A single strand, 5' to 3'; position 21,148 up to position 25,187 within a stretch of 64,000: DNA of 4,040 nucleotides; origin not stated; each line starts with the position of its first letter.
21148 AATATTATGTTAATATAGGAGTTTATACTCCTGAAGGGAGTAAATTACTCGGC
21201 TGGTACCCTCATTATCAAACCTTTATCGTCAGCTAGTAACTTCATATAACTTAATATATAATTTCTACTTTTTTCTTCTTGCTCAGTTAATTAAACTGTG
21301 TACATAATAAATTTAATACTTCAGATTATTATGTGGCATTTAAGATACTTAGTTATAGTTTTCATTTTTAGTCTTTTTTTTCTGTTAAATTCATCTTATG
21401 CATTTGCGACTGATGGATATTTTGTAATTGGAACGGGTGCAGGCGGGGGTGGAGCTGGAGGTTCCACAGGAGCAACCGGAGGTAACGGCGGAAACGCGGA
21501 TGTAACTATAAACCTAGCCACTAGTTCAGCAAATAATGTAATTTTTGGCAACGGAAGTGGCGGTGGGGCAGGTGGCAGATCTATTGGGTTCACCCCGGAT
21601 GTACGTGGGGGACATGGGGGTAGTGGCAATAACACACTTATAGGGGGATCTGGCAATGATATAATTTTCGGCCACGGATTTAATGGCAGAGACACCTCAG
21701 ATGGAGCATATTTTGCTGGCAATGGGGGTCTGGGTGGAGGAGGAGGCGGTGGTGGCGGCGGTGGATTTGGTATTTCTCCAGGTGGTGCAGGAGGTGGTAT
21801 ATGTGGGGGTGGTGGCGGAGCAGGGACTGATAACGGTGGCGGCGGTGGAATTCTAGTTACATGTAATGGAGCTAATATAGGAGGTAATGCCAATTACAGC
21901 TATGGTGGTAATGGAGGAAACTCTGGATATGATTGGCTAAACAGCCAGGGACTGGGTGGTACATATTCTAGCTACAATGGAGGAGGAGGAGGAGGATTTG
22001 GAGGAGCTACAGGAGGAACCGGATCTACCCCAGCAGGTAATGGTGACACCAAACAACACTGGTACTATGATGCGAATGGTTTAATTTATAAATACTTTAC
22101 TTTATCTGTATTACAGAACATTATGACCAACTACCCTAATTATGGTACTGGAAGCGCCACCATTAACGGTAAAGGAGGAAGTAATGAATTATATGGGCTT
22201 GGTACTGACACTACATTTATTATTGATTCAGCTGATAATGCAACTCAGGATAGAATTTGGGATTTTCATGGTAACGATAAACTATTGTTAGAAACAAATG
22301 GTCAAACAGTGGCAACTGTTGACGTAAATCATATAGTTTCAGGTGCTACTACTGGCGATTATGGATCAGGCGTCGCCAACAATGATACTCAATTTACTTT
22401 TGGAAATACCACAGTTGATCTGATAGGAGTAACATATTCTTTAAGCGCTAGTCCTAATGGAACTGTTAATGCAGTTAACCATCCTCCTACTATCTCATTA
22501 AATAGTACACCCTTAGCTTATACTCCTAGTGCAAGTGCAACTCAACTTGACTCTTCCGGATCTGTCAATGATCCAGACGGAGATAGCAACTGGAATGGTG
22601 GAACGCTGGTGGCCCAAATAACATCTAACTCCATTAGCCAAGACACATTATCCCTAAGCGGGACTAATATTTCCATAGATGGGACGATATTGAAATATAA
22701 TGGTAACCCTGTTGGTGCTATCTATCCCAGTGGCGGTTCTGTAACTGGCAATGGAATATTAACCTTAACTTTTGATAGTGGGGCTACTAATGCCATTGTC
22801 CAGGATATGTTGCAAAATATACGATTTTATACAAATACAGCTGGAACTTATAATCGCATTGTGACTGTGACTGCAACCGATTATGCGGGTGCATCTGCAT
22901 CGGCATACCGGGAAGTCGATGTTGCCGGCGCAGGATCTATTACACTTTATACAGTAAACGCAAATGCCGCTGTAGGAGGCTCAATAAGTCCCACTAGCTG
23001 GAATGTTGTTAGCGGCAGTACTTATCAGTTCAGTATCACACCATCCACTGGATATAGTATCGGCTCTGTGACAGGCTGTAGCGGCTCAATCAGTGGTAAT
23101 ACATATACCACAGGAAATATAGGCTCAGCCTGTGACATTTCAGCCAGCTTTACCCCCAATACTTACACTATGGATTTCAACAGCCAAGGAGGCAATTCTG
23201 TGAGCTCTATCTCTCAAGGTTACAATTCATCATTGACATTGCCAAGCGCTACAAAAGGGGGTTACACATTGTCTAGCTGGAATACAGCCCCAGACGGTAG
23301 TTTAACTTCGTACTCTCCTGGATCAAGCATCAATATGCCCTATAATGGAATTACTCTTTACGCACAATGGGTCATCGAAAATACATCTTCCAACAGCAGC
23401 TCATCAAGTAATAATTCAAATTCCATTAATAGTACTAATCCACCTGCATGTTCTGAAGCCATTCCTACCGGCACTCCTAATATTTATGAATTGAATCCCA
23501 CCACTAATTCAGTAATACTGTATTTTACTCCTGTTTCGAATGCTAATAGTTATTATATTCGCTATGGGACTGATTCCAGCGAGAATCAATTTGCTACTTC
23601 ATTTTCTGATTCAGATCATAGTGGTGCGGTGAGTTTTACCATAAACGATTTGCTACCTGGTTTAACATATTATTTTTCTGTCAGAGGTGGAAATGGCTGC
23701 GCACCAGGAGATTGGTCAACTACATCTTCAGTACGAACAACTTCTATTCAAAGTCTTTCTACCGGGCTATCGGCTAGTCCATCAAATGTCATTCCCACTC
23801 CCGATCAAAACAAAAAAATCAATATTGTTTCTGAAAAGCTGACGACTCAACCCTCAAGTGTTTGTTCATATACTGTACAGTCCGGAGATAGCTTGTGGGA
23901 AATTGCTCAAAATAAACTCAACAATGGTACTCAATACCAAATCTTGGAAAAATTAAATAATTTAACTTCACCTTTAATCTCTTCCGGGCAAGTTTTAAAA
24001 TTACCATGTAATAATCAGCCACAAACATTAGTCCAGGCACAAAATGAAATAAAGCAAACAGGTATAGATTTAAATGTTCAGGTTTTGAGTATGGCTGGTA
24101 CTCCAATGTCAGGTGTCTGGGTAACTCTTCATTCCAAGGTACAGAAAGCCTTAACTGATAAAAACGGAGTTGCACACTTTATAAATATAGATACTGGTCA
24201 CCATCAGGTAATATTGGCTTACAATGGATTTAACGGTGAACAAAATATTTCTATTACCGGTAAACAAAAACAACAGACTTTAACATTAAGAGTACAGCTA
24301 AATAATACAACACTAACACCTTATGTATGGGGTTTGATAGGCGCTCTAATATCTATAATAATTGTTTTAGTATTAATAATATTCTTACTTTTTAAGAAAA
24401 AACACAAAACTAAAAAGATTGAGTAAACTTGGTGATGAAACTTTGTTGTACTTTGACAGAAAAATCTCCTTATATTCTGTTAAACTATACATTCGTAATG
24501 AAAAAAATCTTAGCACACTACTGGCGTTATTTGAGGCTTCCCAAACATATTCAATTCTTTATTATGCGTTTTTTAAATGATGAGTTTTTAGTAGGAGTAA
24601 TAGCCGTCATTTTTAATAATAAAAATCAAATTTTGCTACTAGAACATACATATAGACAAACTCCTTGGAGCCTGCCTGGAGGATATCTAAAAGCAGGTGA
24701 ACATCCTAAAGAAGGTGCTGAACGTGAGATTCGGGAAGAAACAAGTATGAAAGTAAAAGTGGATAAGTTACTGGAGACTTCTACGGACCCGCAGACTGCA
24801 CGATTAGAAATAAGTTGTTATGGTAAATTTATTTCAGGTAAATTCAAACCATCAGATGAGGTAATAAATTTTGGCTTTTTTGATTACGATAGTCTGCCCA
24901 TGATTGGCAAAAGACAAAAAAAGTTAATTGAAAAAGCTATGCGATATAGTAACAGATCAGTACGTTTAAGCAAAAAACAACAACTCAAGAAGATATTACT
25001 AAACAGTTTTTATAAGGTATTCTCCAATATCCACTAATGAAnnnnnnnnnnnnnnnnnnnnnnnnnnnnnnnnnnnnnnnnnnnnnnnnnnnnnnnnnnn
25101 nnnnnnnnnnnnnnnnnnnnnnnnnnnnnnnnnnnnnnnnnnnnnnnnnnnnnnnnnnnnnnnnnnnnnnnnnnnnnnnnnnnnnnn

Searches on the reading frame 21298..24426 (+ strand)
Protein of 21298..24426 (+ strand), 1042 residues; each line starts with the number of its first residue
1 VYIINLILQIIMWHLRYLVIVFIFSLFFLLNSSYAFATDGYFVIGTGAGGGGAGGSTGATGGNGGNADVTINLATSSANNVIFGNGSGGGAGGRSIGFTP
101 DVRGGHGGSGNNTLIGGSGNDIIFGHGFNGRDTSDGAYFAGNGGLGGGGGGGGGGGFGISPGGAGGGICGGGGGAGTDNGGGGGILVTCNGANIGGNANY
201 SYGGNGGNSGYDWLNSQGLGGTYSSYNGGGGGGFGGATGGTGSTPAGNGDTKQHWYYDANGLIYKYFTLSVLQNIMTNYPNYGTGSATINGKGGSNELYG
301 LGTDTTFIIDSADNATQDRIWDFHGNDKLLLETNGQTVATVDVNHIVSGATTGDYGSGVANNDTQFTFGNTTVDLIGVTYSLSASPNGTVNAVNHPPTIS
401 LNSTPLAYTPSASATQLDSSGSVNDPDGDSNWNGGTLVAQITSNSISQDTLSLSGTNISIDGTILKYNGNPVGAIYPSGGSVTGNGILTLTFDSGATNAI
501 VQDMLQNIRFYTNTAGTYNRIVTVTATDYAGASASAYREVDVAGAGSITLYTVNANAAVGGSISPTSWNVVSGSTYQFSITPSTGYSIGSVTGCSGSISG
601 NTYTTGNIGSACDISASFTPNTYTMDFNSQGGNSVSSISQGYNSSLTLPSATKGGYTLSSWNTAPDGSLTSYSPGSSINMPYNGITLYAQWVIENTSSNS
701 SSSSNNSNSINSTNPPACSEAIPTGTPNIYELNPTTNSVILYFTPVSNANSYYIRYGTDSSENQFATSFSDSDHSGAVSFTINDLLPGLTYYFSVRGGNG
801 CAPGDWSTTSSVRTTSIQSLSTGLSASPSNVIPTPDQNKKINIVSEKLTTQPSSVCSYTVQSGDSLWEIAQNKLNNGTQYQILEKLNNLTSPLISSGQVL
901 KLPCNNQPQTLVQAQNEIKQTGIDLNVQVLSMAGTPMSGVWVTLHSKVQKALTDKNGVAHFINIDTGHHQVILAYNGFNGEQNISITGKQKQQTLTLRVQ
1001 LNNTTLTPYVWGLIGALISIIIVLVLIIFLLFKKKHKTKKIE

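Call 89: search_protein_families(library=pfam, proteins=[window:21298-24426:+], max_evalue=0.001)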
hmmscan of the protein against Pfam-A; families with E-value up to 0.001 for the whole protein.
window:21298-24426:+ (1042 aa): 7 families
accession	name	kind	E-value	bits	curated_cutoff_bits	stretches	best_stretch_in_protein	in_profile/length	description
PF01476.26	LysM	-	7e-11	42.3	20.9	1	858-903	1-43/43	LysM domain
PF09479.16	Flg_new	-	9.4e-10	38.9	27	1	623-690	1-65/65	Listeria-Bacteroides repeat domain (List_Bact_rpt)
PF24025.1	Ig_DR_A0283-like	-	5.7e-07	30.2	27.1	1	921-974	5-63/102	DR_A0283-like, Ig-like domain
PF16656.11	Pur_ac_phosph_N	-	5.4e-06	27.3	30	1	735-814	11-93/93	Purple acid Phosphatase, N-terminal domain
PF13620.12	CarboxypepD_reg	-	1.9e-05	25.4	32.3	1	926-999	3-79/82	Carboxypeptidase regulatory-like domain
PF13715.12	CarbopepD_reg_2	-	6.7e-05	23.3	32.2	1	933-1003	10-78/88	CarboxypepD_reg-like domain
PF00041.27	fn3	-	9.8e-05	22.9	25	1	733-812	10-83/84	Fibronectin type III domain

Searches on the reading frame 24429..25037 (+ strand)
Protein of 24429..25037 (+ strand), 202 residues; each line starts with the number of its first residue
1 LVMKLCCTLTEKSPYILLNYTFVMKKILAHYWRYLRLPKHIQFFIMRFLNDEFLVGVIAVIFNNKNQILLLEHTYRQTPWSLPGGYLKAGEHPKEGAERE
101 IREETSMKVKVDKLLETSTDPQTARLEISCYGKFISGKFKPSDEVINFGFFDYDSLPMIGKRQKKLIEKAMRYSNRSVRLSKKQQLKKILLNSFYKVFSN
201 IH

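Call 89: search_protein_families(library=pfam, proteins=[window:24429-25037:+], max_evalue=0.001)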
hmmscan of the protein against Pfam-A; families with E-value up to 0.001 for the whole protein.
window:24429-25037:+ (202 aa): 2 families
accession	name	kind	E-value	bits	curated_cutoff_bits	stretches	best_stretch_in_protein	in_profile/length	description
PF00293.34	NUDIX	-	2.9e-14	53.7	21.1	1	55-167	4-131/134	NUDIX domain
PF13869.12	NUDIX_2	-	8.1e-05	22.5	27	1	53-111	42-101/188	Nucleotide hydrolase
